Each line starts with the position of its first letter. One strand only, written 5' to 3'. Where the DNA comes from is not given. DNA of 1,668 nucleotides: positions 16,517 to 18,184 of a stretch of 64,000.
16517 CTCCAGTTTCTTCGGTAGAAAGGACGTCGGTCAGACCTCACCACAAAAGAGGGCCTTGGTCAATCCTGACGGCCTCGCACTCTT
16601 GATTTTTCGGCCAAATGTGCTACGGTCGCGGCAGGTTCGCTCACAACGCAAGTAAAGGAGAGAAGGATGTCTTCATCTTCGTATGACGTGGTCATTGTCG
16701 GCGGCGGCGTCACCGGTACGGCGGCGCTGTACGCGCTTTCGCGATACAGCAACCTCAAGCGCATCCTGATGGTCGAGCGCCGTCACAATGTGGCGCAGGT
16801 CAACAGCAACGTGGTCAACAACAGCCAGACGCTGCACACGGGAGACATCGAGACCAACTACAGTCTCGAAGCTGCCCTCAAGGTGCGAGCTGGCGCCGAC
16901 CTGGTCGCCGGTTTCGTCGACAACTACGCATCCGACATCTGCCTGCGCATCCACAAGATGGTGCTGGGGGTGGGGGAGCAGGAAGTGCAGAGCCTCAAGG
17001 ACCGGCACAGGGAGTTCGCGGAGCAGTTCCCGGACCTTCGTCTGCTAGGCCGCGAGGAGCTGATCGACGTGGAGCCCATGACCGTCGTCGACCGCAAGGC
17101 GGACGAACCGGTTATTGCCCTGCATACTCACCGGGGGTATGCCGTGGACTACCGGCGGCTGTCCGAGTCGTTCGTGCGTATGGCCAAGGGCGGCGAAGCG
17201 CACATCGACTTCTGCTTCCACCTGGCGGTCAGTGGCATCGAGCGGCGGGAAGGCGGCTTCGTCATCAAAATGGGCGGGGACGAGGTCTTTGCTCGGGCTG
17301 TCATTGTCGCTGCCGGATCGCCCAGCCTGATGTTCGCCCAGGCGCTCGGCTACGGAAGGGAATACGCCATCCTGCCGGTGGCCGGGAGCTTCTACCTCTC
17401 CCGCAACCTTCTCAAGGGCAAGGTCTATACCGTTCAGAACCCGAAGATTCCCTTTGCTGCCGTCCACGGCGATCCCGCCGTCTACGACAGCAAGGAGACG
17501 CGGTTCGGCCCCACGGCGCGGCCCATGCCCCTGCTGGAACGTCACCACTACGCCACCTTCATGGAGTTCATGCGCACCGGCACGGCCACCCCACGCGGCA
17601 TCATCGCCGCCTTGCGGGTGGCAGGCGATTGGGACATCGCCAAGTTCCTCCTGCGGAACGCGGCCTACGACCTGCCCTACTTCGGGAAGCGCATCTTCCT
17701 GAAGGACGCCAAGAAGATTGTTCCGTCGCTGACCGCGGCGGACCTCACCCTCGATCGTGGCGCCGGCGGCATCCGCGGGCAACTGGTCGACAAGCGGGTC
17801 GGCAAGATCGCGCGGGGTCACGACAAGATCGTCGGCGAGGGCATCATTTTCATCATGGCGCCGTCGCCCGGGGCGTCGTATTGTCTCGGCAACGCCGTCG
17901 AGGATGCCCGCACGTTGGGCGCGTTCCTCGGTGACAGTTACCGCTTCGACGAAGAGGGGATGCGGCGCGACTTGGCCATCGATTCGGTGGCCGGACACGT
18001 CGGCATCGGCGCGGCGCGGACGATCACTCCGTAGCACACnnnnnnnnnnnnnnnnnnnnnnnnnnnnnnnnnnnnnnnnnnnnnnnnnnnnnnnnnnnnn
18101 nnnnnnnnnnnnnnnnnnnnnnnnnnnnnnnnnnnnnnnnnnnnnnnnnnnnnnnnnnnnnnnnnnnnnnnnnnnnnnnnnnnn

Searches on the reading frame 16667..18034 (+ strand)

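Call 19: search_protein_families(library=pfam, proteins=[window:16667-18034:+], max_evalue=0.001)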
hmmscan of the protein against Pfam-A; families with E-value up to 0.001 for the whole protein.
window:16667-18034:+ (455 aa): 4 families
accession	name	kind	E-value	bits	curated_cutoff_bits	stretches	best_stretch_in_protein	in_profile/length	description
PF01266.30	DAO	-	1.5e-22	81.1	27.9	1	7-376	1-316/353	FAD dependent oxidoreductase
PF06039.21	Mqo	-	8.8e-19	67.8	27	1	5-405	2-432/489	Malate:quinone oxidoreductase (Mqo)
PF07992.20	Pyr_redox_2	-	0.00038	20.4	26.1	0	6-82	1-58/291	Pyridine nucleotide-disulphide oxidoreductase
PF13450.12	NAD_binding_8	-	0.00067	20.3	21.9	0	10-51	1-41/68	NAD(P)-binding Rossmann-like domain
